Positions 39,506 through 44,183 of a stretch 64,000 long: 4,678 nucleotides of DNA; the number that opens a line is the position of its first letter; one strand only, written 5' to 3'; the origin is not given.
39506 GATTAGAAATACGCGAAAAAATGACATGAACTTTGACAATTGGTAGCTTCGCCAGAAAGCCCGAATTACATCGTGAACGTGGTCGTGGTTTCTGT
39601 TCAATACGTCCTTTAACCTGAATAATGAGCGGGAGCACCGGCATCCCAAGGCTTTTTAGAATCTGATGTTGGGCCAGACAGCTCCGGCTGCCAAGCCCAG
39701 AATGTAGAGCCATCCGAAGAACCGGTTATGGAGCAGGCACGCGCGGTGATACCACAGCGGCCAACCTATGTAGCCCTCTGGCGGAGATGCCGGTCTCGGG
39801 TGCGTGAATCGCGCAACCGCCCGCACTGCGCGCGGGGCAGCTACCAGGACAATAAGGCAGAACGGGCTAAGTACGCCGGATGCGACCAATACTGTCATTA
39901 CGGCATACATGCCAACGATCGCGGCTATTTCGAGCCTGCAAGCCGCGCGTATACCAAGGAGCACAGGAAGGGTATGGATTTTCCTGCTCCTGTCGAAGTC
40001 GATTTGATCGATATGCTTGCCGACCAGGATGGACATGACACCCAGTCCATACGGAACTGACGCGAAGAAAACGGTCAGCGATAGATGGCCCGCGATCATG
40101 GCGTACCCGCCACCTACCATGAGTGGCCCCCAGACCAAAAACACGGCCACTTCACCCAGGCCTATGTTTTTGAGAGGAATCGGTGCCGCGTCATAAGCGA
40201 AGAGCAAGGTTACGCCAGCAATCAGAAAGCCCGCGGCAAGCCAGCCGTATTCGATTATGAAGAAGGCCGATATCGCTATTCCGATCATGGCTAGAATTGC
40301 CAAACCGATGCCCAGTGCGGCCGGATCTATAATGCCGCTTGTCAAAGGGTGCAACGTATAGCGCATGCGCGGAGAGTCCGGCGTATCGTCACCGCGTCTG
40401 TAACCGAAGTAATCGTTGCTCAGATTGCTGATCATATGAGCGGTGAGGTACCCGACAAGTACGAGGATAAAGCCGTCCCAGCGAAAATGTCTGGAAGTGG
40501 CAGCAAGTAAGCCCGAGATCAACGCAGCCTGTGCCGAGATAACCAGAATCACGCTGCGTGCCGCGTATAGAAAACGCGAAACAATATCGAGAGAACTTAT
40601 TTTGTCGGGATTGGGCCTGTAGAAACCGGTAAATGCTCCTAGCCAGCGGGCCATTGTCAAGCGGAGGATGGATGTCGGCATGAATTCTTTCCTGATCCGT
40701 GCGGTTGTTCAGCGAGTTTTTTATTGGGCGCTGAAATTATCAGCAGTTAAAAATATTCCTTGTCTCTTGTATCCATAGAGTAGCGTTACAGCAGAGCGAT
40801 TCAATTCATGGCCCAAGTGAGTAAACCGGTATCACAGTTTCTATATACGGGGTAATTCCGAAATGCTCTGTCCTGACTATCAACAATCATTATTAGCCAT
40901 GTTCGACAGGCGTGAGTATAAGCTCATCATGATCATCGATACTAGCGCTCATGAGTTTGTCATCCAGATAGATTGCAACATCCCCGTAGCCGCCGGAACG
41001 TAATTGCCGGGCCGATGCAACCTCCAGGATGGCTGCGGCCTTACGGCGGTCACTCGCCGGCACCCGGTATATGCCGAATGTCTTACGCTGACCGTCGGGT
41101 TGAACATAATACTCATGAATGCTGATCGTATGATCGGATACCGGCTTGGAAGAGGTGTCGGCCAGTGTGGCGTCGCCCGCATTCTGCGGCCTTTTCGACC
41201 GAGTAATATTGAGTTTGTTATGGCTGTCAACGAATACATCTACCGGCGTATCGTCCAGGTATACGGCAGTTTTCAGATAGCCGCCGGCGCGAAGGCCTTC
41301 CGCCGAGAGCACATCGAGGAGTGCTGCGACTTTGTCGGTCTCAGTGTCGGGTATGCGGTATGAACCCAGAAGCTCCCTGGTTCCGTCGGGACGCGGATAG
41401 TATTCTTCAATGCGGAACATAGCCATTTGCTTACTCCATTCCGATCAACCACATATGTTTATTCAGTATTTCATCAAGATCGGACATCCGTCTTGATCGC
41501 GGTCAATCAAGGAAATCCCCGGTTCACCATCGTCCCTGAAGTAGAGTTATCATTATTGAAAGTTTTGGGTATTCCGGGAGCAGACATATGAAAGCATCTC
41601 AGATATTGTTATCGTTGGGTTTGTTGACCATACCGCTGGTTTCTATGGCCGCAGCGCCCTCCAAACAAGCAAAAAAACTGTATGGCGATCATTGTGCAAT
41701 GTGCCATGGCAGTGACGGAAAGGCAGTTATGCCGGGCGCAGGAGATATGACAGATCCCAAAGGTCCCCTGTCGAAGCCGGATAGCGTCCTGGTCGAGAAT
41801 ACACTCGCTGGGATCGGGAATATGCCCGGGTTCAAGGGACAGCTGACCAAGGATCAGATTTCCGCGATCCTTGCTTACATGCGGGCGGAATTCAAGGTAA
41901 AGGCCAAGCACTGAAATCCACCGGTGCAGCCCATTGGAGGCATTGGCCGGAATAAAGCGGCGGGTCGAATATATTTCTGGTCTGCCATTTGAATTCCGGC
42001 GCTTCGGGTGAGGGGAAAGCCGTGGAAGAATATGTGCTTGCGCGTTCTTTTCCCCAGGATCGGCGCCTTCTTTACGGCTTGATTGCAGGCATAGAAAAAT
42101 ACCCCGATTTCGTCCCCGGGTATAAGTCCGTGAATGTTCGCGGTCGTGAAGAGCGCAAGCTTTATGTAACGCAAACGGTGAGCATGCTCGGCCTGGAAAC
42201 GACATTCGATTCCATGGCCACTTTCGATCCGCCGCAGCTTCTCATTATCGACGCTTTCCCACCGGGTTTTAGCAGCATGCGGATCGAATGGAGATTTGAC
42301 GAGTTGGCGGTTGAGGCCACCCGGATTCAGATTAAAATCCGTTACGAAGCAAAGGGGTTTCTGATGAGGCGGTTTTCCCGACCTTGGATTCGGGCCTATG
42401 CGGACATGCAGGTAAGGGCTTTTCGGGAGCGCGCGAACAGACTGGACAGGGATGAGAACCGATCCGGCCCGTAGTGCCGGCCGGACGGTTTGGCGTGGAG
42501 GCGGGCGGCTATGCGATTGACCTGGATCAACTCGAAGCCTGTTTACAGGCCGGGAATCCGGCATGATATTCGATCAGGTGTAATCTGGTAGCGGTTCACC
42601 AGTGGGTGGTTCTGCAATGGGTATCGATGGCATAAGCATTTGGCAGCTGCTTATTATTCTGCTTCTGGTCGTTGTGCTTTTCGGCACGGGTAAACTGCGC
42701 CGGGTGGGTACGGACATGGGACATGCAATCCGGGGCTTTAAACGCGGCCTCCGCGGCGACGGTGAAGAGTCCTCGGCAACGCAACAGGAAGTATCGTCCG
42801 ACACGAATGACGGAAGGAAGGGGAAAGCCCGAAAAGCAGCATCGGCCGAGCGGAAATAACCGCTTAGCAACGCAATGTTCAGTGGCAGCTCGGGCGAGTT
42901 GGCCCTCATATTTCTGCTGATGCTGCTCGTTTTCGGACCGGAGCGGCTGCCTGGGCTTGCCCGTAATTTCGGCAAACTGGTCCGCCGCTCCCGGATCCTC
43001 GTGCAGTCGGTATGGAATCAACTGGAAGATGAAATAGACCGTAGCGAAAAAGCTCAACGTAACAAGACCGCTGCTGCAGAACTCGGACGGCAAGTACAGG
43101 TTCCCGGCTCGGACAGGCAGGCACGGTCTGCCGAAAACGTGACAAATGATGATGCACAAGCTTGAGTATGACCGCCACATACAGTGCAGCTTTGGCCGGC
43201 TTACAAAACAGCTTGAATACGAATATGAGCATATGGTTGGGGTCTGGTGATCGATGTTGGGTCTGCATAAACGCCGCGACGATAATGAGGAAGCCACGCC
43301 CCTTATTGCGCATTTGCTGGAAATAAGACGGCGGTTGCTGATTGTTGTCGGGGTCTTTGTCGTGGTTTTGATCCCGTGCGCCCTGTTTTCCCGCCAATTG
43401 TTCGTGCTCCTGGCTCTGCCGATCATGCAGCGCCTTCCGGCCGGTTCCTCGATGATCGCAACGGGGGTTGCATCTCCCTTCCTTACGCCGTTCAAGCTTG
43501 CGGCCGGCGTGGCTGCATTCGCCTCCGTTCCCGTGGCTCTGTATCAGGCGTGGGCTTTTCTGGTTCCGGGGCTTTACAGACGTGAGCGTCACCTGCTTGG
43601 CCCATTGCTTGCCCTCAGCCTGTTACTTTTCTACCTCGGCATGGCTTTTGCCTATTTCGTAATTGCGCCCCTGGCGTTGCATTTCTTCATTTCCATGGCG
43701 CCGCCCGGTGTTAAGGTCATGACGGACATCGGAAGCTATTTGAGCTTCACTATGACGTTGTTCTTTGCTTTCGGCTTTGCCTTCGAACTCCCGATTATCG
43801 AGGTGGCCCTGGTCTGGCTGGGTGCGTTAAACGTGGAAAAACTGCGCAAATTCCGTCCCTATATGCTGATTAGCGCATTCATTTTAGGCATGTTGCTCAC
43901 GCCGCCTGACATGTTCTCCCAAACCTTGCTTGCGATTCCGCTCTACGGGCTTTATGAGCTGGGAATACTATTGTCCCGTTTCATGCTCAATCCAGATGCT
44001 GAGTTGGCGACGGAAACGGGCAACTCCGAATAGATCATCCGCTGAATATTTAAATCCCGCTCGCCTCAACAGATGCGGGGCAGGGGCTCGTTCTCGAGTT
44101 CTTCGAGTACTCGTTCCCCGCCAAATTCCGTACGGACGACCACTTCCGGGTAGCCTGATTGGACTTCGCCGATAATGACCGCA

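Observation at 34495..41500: Lower-GC island carrying an orphan Sfp-type PPTase, a degenerate-GGDEF/EAL sensor and a decayed NRPS condensation domain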

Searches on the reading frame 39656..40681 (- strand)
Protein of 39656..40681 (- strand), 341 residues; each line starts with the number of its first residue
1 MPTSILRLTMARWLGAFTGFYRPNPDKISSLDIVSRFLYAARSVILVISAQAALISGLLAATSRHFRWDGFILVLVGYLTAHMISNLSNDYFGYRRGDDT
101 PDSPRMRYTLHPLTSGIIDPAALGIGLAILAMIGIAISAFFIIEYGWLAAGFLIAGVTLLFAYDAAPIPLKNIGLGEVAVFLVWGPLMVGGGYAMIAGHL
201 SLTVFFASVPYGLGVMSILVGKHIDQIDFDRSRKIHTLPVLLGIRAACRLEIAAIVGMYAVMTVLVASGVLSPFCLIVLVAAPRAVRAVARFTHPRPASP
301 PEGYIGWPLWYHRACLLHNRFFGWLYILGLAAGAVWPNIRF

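Call 5: search_protein_families(library=pfam, proteins=[window:39656-40681:-], max_evalue=0.01)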
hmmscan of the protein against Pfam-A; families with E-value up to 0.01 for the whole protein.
window:39656-40681:- (341 aa): 1 family
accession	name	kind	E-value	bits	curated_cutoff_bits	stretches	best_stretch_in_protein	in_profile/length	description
PF01040.23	UbiA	-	8.9e-31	107.5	34.2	1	55-300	6-240/250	UbiA prenyltransferase family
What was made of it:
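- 39656..40681 (-): UbiA-family prenyltransferase; the first gene of the conserved right block (a flank, not part of the segment). Pfam UbiA (call 5).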

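Call 41: find_related_loci(query=window:39656-40681:-, collection=metagenome_contigs, flank=10000)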
Query window:39656-40681:- (341 aa) in metagenome_contigs; peptide patterns used: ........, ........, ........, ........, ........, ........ (x = any residue, [..] = any of these).
261 stretches matched a pattern; 111 encode a relative of the query (tblastn E <= 1e-3); the best 80 are kept; 80 distinct loci.
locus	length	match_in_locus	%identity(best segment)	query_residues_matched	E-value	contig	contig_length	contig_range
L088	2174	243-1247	66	7-341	7e-158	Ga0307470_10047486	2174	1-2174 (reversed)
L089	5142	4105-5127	70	1-341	6e-149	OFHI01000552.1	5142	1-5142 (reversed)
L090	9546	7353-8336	69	13-340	2e-147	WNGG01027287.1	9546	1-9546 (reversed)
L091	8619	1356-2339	69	13-340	2e-147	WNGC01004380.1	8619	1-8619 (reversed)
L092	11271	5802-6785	68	13-340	1e-146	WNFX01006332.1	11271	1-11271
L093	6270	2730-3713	68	13-340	4e-147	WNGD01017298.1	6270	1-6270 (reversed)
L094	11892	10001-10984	68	13-340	2e-146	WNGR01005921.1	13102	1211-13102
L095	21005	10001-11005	67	7-341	7e-146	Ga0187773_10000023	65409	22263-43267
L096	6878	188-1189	65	3-340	2e-144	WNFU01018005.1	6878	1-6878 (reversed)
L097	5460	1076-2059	66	13-340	2e-145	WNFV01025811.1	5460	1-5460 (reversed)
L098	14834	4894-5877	66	13-340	3e-144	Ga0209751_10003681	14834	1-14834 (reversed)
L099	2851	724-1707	69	13-340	8e-151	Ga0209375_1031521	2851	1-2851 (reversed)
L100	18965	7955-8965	70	1-337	4e-142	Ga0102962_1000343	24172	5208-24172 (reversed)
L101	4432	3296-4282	68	13-341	2e-144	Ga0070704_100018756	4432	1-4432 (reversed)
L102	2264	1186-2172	68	13-341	1e-150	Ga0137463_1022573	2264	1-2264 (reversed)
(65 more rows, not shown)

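Call 45: search_protein_families(library=pfam, proteins=[L100:8975-10048:-, L100:9026-10267:+, L100:10490-12640:+, L100:10625-12163:-, L100:12641-14716:-, L100:12788-14734:+, L100:15642-16811:-, L100:15693-16883:+, L100:16777-17358:+, L100:17519-18145:-], max_evalue=0.0001)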
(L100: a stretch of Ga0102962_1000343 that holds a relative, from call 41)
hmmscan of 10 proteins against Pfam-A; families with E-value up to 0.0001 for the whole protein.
L100:8975-10048:- (357 aa): 0 families

L100:9026-10267:+ (413 aa): 3 families
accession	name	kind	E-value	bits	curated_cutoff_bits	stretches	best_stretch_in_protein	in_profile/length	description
PF21783.3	YNCE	-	4.4e-25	89.2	27.1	1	92-395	40-331/339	YNCE-like beta-propeller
PF25174.1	Beta-prop_THOC3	-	7.6e-07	28.8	305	0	93-222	60-188/272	THOC3 beta-propeller domain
PF02239.22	Cytochrom_D1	-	1.3e-05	24.4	25.5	0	324-394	291-361/368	Cytochrome D1 heme domain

L100:10490-12640:+ (716 aa): 7 families
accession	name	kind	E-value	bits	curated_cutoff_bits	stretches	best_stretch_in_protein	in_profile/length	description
PF00563.25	EAL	-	1.1e-69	234.9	31.3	1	467-699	5-236/236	EAL domain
PF00990.26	GGDEF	-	5.1e-34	117.8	23.8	1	288-443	2-160/161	Diguanylate cyclase, GGDEF domain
PF13426.13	PAS_9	-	2e-15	57.3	27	2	56-138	2-85/103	PAS domain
PF00989.32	PAS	-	1.8e-11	44.5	22.6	1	48-118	4-77/113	PAS fold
PF08448.16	PAS_4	-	1.2e-08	35.6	23.1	0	168-274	2-106/110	PAS fold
PF08447.18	PAS_3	-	3.9e-07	30.7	25.6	0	194-263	12-81/89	PAS fold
PF13188.13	PAS_8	-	1.5e-06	28.3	21.8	0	50-92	6-45/65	PAS domain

L100:10625-12163:- (512 aa): 0 families

L100:12641-14716:- (691 aa): 0 families

L100:12788-14734:+ (648 aa): 17 families
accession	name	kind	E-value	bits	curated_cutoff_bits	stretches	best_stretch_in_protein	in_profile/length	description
PF00005.33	ABC_tran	-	5.9e-53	179.6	25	2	41-201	1-137/137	ABC transporter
PF16326.10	ABC_tran_CTD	-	1.3e-18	67.4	32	1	573-642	1-69/69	ABC transporter C-terminal domain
PF13304.12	AAA_21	-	4e-16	60.4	27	0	55-72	3-20/304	AAA domain, putative AbiEii toxin, Type IV TA system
PF12848.13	ABC_tran_Xtn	-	2.1e-12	47.4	25.9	1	240-316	1-79/85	ABC transporter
PF13191.12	AAA_16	-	3.7e-09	37.7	32.6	1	356-500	17-157/167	AAA ATPase domain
PF13401.12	AAA_22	-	5.8e-08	33.6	27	0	363-510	7-122/130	AAA domain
PF02463.25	SMC_N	-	2.1e-07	31.1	40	0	364-518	27-204/220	RecF/RecN/SMC N terminal domain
PF13555.12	AAA_29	-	3.4e-07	30.3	27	0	45-68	16-39/61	P-loop containing region of AAA domain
PF03193.22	RsgA_GTPase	-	6.8e-07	29.7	30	0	44-84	100-139/174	RsgA GTPase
PF13476.12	AAA_23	-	1.9e-05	25.9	27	0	363-380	21-38/201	AAA domain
PF13481.12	AAA_25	-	1.9e-05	24.8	27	0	44-99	26-84/195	AAA domain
PF05729.18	NACHT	-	3.5e-05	24.1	26.7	0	363-381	2-20/167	NACHT domain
PF02367.23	TsaE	-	4.5e-05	23.9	26.6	0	352-384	12-44/128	Threonylcarbamoyl adenosine biosynthesis protein TsaE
PF03215.21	Rad17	-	4.9e-05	23.8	23.8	0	360-388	46-72/186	Rad17 P-loop domain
PF13238.12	AAA_18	-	5.1e-05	24.2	29.4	0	364-446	1-86/128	AAA domain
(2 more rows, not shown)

L100:15642-16811:- (389 aa): 0 families

L100:15693-16883:+ (396 aa): 3 families
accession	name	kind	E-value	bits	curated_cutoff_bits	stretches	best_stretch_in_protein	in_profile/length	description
PF16576.10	HlyD_D23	-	1.5e-14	54.2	30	1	60-291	6-213/214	Barrel-sandwich domain of CusB or HlyD membrane-fusion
PF13437.12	HlyD_3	-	1.7e-11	45.2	22.2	1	182-285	2-102/106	HlyD family secretion protein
PF13533.13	Biotin_lipoyl_2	-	4.1e-06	26.9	29.8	1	72-103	1-32/32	Biotin-lipoyl like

L100:16777-17358:+ (193 aa): 0 families

L100:17519-18145:- (208 aa): 0 families
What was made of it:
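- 39656..40681 (-): In L100, UbiA is followed by a YncE-like propeller and a different PAS-GGDEF-EAL gene (call 45).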

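Call 72: search_protein_families(library=ncbifam, proteins=[window:39656-40681:-], max_evalue=0.001)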
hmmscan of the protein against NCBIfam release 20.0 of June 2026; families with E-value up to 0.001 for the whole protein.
window:39656-40681:- (341 aa): 18 families
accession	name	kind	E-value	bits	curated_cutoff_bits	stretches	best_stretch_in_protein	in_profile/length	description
NF004617.0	PRK05951.1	equivalog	8.6e-30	103.9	239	1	72-300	53-278/306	prenyltransferase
NF004749.0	PRK06080.1-1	equivalog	1.3e-25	90.2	277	1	41-294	26-276/311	1,4-dihydroxy-2-naphthoate polyprenyltransferase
NF004751.0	PRK06080.1-3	equivalog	8.9e-22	78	264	1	35-292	11-262/296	1,4-dihydroxy-2-naphthoate polyprenyltransferase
TIGR02235.1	menA_cyano-plnt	equivalog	9.1e-18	64.5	225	1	57-293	23-252/285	2-carboxy-1,4-naphthoquinone phytyltransferase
NF004750.0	PRK06080.1-2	equivalog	9.3e-18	64.6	346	1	34-288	6-263/301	1,4-dihydroxy-2-naphthoate polyprenyltransferase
TIGR00751.1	menA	equivalog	6.6e-17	61.9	102.15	1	50-290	8-252/284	1,4-dihydroxy-2-naphthoate octaprenyltransferase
NF009926.0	PRK13387.1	equivalog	6.7e-15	55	316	2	54-180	22-147/317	1,4-dihydroxy-2-naphthoate polyprenyltransferase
NF004754.0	PRK06080.1-6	equivalog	4.9e-13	49.1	522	1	38-292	13-269/308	1,4-dihydroxy-2-naphthoate polyprenyltransferase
NF004753.0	PRK06080.1-5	equivalog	3.4e-12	46.2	555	1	43-335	26-308/312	1,4-dihydroxy-2-naphthoate polyprenyltransferase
TIGR01476.1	chlor_syn_BchG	subfamily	2.2e-10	40.5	212.3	1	53-281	18-243/283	(bacterio)chlorophyll synthase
NF005742.0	PRK07566.1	equivalog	1.3e-09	37.6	313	1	73-283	71-272/315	chlorophyll synthase ChlG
NF009523.0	PRK12884.1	equivalog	1.6e-09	37.4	269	1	52-281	21-234/279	prenyltransferase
NF004752.0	PRK06080.1-4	subfamily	2.9e-08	33.7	289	1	66-293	36-267/300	1,4-dihydroxy-2-naphthoate polyprenyltransferase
NF009521.0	PRK12882.1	equivalog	1.2e-05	24.7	296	1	38-280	9-236/280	geranylgeranylglycerol-phosphate geranylgeranyltransferase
TIGR01475.1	ubiA_other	subfamily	0.00022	20.8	180.8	1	54-277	21-231/282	UbiA-like polyprenyltransferase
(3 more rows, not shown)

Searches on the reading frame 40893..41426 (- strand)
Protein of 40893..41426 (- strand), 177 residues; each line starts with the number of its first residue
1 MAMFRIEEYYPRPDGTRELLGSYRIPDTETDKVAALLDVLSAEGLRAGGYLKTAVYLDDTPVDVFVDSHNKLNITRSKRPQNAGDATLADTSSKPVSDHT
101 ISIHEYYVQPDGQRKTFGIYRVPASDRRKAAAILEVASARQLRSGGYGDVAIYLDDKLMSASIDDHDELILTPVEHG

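Call 5: search_protein_families(library=pfam, proteins=[window:40893-41426:-], max_evalue=0.01)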
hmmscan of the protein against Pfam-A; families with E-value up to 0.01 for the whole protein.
window:40893-41426:- (177 aa): 0 families

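Call 66: search_protein_families(library=pfam, proteins=[window:40893-41426:-], max_evalue=0.00001)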
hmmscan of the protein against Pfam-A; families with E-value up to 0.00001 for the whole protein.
window:40893-41426:- (177 aa): 0 families

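Call 72: search_protein_families(library=ncbifam, proteins=[window:40893-41426:-], max_evalue=0.001)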
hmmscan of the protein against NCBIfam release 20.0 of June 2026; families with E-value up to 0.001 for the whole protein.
window:40893-41426:- (177 aa): 0 families

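Call 81: search_protein_representatives(protein=window:40893-41426:-)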
Query: 177 residues. Proteins with E-value up to 0.001 (for the whole library): 2; up to 1e-10: 1; up to 1e-30: 1. The best 2 are listed.
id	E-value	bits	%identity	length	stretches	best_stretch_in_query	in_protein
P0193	5.2e-64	231.7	65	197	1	1-174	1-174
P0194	4.9e-04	36.6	32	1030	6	68-117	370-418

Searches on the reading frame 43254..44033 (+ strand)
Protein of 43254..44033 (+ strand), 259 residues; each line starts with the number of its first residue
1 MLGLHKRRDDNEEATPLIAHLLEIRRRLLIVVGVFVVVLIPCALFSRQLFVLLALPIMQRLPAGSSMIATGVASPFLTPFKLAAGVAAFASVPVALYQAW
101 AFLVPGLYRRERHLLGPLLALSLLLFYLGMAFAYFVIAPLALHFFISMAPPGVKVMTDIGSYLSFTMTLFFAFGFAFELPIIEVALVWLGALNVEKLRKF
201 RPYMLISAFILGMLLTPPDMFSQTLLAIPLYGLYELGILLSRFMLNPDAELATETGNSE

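Call 10: search_protein_families(library=pfam, proteins=[window:43254-44033:+], max_evalue=1)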
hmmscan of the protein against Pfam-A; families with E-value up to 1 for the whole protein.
window:43254-44033:+ (259 aa): 1 family
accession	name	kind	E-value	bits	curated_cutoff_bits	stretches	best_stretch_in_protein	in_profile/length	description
PF00902.23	TatC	-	2.2e-60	204.5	25.1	1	20-229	2-208/208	Sec-independent protein translocase protein (TatC)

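Call 28: list_cluster_members(proteins=[P0001, window:43254-44033:+, window:44066-45073:-, window:36003-38963:+, window:39656-40681:-, window:40893-41426:-, window:30967-33468:+])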
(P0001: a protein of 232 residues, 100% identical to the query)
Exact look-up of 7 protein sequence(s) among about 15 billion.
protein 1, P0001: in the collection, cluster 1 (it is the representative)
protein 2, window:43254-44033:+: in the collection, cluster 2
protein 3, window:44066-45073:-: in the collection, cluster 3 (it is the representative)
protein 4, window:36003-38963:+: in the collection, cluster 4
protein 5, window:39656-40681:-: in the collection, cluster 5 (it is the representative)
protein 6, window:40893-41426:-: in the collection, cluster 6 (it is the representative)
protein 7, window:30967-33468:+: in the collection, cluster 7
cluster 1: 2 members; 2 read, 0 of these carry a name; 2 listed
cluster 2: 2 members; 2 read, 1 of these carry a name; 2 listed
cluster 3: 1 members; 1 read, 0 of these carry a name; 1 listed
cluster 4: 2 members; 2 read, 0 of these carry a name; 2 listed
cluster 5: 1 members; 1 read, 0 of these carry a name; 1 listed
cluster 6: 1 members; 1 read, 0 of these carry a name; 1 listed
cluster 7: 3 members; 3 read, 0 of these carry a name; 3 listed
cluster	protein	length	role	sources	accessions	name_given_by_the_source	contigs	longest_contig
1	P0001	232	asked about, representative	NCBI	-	-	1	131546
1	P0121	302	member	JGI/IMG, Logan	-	-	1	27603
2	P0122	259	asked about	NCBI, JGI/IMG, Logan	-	-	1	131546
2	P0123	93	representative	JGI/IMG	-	sec-independent protein translocase protein TatC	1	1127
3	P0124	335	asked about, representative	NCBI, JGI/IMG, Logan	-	-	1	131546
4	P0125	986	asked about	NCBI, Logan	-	-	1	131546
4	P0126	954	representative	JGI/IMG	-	-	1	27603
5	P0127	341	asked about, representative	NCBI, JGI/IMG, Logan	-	-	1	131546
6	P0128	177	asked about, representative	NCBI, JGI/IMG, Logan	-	-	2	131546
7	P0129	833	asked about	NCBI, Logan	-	-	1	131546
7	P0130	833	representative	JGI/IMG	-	-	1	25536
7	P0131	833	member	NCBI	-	-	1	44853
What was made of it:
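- Proteins from the segment and its flanks are also on record from NCBI and JGI contigs (call 28).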
